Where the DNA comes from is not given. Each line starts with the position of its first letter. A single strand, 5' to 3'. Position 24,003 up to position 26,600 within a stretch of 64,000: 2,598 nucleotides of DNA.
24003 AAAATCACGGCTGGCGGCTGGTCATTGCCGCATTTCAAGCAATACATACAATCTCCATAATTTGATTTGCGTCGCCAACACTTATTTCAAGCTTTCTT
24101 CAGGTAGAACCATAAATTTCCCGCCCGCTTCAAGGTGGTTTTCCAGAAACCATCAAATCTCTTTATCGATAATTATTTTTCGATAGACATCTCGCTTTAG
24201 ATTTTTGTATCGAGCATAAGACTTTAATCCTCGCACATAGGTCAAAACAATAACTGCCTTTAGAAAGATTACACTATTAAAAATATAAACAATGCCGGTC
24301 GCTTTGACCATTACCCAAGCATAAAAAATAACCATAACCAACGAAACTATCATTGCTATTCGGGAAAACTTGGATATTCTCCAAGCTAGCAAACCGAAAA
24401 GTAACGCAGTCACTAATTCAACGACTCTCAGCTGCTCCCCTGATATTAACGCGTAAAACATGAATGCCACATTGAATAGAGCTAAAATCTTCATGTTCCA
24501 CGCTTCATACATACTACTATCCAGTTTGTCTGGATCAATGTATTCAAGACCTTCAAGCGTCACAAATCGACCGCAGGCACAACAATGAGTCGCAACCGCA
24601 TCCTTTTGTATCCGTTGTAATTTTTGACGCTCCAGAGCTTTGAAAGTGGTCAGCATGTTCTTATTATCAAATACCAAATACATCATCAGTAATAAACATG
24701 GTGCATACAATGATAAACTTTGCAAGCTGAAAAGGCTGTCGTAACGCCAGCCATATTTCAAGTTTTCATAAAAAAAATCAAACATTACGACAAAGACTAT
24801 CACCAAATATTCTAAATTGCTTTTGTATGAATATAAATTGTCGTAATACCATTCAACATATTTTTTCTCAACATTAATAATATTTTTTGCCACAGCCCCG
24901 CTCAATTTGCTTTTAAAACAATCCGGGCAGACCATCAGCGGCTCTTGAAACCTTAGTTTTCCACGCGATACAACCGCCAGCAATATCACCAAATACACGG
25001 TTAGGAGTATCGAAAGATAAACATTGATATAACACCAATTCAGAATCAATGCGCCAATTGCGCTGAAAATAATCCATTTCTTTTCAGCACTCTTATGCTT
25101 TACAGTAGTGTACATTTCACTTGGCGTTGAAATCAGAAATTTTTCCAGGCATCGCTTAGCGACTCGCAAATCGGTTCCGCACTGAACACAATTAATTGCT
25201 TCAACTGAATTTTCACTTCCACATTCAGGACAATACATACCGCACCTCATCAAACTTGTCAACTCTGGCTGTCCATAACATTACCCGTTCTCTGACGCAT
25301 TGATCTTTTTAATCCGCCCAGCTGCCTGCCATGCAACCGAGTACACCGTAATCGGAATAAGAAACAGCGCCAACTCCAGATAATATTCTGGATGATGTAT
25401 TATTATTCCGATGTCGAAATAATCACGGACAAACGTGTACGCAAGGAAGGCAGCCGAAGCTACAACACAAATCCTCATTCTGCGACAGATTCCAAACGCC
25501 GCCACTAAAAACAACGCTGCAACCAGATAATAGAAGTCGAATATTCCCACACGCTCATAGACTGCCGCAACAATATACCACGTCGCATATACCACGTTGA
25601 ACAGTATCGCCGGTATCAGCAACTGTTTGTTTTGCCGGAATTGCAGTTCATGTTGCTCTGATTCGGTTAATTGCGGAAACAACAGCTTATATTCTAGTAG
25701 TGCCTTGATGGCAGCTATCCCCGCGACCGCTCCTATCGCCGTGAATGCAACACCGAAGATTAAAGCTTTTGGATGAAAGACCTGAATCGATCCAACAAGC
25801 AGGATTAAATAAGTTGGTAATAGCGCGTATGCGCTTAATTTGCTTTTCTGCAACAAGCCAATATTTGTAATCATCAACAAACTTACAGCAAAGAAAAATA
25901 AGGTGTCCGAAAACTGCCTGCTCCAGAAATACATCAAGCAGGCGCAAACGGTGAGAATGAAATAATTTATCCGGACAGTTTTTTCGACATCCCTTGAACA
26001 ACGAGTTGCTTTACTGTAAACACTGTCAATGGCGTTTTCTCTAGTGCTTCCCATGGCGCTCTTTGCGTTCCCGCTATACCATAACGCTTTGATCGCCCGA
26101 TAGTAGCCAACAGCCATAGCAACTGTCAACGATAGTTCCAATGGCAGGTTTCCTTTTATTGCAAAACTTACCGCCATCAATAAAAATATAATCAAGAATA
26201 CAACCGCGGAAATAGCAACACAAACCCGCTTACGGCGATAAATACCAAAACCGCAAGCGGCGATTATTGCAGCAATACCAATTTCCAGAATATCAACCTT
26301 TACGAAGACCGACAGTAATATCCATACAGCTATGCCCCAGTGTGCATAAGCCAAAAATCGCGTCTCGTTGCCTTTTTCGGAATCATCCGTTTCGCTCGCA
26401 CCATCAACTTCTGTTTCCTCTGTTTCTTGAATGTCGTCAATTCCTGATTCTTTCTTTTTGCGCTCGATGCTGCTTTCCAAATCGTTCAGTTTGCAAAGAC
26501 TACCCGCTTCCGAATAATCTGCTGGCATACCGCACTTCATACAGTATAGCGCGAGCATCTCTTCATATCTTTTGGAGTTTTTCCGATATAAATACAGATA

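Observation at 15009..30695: Cassette-repeat locus of zinc-ribbon polytopic membrane proteins + flotillin-like SPFH protein + DUF4143 AAA ATPases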

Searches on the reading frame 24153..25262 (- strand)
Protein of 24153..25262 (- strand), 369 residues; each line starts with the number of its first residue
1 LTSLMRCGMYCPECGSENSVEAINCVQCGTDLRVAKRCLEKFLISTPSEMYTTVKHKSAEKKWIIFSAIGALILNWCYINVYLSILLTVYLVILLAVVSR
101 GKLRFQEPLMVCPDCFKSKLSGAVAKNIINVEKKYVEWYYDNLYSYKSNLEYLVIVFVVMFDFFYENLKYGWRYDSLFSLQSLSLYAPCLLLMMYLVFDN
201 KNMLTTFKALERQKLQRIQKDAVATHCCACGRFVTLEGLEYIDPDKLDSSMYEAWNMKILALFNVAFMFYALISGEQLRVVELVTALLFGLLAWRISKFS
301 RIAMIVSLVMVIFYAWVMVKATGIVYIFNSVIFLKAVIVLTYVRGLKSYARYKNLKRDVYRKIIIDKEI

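Call 4: search_protein_families(library=pfam, proteins=[window:24153-25262:-], max_evalue=0.01)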
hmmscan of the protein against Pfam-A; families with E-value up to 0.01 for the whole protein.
window:24153-25262:- (369 aa): 3 families
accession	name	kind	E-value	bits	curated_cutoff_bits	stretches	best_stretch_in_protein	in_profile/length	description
PF13248.11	Zn_ribbon_3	-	8.5e-05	22.3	27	1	10-32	4-26/26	zinc-ribbon domain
PF13240.11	Zn_Ribbon_1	-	0.00025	21.2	25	1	10-32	1-23/23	zinc-ribbon domain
PF12773.13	DZR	-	0.00089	19.8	27.3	1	11-39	1-28/45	Double zinc ribbon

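Call 20: search_protein_families(library=ncbifam, proteins=[window:24153-25262:-], max_evalue=0.01)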
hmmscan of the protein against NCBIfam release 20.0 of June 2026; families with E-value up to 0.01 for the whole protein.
window:24153-25262:- (369 aa): 1 family
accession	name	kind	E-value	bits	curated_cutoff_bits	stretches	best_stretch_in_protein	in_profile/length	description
NF049953.1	ribbon_DG_selen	exception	0.0027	17.7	130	1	9-40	6-37/172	zinc ribbon-containing (seleno)protein DG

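Call 21: search_protein_families(library=padloc, proteins=[window:24153-25262:-], max_evalue=0.01)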
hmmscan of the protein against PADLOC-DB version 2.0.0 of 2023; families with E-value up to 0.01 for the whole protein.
window:24153-25262:- (369 aa): 0 families

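Call 60: predict_structure(alignment_id=A6)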
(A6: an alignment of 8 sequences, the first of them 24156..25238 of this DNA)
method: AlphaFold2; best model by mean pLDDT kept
length: 361 residues; sequences in the alignment: 8
mean_pLDDT: 57.6   pTM: 0.37
mean pLDDT of the five models: 57.6, 54.0, 53.9, 53.9, 46.2
residues with pLDDT >= 90: 0; 70-90: 68; 50-70: 180; < 50: 113
segments of 3 or more residues with pLDDT < 50: 92-100, 115-129, 131-145, 154-156, 158-173, 189-215, 227-236, 317-323, 355-361
pLDDT, mean of each block of 10 residues (from residue 1): 76 79 71 65 54 62 63 67 65 44 62 51 48 42 48 49 43 51 51 35 36 53 57 44 60 66 58 71 72 73 69 53 57 68 64 46 39
secondary structure, 60 per line:
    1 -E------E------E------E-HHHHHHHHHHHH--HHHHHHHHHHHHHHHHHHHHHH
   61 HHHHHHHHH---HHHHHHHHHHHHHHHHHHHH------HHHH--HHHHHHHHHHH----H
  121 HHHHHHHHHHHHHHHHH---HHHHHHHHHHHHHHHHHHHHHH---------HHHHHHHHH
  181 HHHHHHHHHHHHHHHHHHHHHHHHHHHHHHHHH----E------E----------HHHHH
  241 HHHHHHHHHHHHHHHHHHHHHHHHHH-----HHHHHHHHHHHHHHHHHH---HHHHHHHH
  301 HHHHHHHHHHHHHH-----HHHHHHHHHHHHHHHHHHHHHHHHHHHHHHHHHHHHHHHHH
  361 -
elements in order: H25-36 H39-69 H73-92 H99-102 H105-115 H120-137 H141-162 H172-213 H236-266 H272-289 H293-314 H320-360

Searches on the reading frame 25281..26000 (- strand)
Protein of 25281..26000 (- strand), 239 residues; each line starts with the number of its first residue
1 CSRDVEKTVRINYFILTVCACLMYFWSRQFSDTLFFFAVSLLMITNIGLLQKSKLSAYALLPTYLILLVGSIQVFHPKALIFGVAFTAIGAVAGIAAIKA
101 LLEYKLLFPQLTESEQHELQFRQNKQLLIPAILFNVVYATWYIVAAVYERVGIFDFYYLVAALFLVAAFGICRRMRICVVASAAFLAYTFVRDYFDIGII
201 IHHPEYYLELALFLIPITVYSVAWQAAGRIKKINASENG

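Call 19: search_protein_families(library=pfam, proteins=[window:25281-26000:-], max_evalue=5)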
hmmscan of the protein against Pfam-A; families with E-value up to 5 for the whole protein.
window:25281-26000:- (239 aa): 1 family
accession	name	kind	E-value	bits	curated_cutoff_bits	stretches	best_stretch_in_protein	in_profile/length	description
PF18893.5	DUF5652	-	0.18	12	23.4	1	140-160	41-61/71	Family of unknown function (DUF5652)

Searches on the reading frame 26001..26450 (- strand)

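Call 19: search_protein_families(library=pfam, proteins=[window:26001-26450:-], max_evalue=5)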
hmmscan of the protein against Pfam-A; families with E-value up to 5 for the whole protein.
window:26001-26450:- (150 aa): 2 families
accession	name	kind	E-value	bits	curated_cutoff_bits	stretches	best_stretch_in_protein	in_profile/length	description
PF19506.4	DUF6040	-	0.015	15.2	23.4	1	39-122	138-222/233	Family of unknown function (DUF6040)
PF11992.13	TgpA_N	-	1.6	8.1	30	1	40-114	5-85/333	TgpA N-terminal domain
